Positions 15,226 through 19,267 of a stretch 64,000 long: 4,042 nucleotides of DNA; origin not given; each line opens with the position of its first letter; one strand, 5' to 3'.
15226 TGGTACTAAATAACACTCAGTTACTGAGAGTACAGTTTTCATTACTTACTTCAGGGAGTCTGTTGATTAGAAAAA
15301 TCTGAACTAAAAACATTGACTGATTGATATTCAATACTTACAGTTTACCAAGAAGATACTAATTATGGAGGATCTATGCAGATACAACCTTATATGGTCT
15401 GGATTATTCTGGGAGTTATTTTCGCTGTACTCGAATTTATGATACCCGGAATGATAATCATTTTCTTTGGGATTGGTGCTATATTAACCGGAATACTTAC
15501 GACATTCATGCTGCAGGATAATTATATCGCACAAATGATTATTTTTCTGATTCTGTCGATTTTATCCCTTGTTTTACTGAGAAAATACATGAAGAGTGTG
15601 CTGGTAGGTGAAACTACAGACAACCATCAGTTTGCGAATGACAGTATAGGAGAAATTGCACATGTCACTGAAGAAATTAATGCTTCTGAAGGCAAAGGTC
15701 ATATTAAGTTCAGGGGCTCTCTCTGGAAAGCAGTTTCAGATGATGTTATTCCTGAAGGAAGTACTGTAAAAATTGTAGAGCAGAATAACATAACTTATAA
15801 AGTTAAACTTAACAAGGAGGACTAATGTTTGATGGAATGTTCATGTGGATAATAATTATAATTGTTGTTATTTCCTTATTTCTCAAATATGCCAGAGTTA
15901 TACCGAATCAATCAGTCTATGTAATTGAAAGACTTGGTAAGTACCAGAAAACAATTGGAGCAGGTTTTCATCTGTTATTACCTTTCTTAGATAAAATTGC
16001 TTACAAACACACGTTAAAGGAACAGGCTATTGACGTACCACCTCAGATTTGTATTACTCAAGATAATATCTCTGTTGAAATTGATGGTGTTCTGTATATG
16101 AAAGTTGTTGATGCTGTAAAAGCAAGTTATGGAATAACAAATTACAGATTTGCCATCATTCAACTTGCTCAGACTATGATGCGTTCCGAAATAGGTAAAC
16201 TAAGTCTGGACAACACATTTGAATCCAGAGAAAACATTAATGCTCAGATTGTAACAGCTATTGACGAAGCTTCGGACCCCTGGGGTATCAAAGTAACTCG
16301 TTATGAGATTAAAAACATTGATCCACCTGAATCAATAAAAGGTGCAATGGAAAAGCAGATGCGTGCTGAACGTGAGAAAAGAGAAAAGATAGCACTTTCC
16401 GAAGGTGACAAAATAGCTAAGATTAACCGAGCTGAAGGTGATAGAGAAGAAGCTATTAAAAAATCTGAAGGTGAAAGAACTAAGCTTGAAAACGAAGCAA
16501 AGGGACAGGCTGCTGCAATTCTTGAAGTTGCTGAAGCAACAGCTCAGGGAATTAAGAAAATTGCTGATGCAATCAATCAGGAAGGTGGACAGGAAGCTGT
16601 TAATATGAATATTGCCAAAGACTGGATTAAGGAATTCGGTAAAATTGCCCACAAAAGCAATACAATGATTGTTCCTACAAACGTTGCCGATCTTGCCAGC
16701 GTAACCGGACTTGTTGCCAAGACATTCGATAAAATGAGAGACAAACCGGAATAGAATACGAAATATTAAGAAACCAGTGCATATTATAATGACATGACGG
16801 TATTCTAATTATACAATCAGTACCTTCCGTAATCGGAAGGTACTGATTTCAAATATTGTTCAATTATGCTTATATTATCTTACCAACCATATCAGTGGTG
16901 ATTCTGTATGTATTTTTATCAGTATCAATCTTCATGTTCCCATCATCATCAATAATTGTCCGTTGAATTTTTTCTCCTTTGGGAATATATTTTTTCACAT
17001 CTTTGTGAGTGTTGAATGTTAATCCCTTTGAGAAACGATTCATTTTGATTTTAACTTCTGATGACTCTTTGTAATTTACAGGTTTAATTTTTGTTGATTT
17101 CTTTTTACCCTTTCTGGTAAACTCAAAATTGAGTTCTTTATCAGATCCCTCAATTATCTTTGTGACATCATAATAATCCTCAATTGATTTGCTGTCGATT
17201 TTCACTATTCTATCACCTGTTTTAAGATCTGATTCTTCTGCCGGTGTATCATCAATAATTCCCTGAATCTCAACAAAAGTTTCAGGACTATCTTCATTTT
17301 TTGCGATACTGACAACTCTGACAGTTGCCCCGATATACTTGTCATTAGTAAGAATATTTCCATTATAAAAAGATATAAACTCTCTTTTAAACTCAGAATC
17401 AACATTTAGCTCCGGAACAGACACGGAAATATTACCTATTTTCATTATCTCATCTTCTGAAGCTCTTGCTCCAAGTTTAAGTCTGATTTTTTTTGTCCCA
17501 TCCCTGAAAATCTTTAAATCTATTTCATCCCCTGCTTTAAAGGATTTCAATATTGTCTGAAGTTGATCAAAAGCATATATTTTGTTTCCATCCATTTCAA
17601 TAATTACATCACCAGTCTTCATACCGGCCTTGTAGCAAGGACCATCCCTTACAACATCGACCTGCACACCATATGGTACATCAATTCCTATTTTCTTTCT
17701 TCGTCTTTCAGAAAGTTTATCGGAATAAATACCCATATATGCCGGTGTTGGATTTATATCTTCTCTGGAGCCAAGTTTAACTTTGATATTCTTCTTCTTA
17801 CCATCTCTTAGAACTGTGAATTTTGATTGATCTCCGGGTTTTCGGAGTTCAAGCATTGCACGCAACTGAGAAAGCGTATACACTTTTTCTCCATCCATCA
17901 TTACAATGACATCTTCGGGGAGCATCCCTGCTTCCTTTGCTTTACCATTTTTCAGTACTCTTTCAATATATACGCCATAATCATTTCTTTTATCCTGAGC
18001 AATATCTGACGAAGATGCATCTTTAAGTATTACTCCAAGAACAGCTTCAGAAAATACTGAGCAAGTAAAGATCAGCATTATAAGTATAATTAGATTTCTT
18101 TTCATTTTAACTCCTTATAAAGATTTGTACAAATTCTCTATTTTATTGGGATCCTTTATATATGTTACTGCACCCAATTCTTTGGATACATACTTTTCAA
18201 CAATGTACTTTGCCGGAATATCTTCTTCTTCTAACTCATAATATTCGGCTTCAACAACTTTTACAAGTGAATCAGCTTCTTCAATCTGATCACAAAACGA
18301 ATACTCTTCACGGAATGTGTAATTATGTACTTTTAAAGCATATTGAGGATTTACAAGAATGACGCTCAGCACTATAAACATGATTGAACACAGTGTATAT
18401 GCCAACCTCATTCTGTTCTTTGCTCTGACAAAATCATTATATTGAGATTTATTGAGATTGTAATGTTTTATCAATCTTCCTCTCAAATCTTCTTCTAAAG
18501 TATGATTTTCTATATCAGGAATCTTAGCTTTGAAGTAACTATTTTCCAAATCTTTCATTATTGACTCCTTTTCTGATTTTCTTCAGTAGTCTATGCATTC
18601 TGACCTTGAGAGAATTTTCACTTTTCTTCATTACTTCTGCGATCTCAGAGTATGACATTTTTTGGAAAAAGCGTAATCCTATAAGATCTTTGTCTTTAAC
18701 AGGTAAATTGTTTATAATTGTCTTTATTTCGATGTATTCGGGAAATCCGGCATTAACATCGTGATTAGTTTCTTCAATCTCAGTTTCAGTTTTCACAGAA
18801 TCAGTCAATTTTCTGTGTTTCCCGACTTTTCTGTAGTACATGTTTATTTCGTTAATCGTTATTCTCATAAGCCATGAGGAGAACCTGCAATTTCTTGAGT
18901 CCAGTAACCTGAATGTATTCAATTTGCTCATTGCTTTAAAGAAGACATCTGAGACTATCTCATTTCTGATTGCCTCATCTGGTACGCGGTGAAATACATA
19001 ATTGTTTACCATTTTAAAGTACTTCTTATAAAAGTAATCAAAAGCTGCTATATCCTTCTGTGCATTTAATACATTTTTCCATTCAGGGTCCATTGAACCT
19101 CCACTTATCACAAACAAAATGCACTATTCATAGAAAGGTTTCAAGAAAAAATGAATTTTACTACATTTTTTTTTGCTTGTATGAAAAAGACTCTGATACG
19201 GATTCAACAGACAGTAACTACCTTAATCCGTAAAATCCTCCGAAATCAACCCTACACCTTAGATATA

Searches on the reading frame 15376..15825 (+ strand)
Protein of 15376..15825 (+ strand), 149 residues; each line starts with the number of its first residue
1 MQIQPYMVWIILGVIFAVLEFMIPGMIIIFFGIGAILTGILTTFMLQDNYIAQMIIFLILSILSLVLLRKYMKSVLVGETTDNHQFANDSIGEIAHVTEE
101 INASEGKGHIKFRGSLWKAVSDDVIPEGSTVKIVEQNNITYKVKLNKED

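Call 9: search_protein_families(library=pfam, proteins=[window:15376-15825:+], max_evalue=0.01)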
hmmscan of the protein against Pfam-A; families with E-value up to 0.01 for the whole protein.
window:15376-15825:+ (149 aa): 1 family
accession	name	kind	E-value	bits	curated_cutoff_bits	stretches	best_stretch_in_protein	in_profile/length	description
PF01957.25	NfeD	-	1.7e-12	47.8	29.1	1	88-144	2-56/57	NfeD-like C-terminal, partner-binding domain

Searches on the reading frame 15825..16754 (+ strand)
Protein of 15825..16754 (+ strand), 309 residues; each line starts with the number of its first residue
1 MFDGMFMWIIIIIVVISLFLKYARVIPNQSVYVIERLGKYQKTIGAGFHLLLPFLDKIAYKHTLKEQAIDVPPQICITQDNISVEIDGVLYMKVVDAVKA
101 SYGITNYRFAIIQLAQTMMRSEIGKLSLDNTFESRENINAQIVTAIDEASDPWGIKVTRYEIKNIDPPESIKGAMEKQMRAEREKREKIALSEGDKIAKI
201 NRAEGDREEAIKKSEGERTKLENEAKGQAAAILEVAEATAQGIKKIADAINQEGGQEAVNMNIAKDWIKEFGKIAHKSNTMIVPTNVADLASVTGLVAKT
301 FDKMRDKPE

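Call 9: search_protein_families(library=pfam, proteins=[window:15825-16754:+], max_evalue=0.01)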
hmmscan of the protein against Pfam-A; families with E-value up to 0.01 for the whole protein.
window:15825-16754:+ (309 aa): 3 families
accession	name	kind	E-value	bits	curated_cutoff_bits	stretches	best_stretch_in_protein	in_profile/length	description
PF01145.31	Band_7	-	1.1e-35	123.7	23.6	1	25-195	2-175/176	SPFH domain / Band 7 family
PF16200.10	Band_7_C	-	2.8e-20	72.5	29.1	1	244-295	1-52/63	C-terminal region of band_7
PF13421.11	Band_7_1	-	0.00089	19.4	24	1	112-180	143-208/211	SPFH domain-Band 7 family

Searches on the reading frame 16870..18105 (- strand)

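Call 9: search_protein_families(library=pfam, proteins=[window:16870-18105:-], max_evalue=0.01)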
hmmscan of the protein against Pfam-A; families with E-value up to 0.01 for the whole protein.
window:16870-18105:- (411 aa): 5 families
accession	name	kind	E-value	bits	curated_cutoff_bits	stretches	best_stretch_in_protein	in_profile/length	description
PF13180.12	PDZ_2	-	5.1e-35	120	27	3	23-111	3-80/80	PDZ domain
PF17820.7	PDZ_6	-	5.9e-23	80.8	27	3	47-93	2-47/54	PDZ domain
PF00595.29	PDZ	-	1.4e-21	77.1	23.2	3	34-97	23-79/81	PDZ domain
PF14685.13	PDZ_Tricorn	-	6.8e-06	26.4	25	0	149-205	25-82/88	Tricorn protease PDZ domain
PF21558.3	Pept_S41_N_bact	-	0.0049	17.2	27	0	291-314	17-40/87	Bacteroidetes, Peptidase, S41 family, N-terminal domain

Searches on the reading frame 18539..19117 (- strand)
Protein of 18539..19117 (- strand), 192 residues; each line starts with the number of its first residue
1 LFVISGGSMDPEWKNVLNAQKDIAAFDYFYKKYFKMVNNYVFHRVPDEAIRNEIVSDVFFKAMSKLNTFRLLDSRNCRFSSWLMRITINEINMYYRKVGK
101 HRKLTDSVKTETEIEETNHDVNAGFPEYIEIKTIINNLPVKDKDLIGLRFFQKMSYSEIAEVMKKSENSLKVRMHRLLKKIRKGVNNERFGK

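Call 43: search_protein_families(library=pfam, proteins=[window:18539-19117:-], max_evalue=0.001)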
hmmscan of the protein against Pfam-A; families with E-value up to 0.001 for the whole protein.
window:18539-19117:- (192 aa): 3 families
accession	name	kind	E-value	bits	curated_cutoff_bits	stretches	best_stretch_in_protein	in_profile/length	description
PF08281.18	Sigma70_r4_2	-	9.5e-11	41.6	25.7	1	130-181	3-54/54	Sigma-70, region 4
PF04542.20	Sigma70_r2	-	1.6e-09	37.9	24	1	29-98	1-68/71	Sigma-70 region 2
PF04545.22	Sigma70_r4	-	2.8e-08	33.6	24.1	1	135-183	2-50/50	Sigma-70, region 4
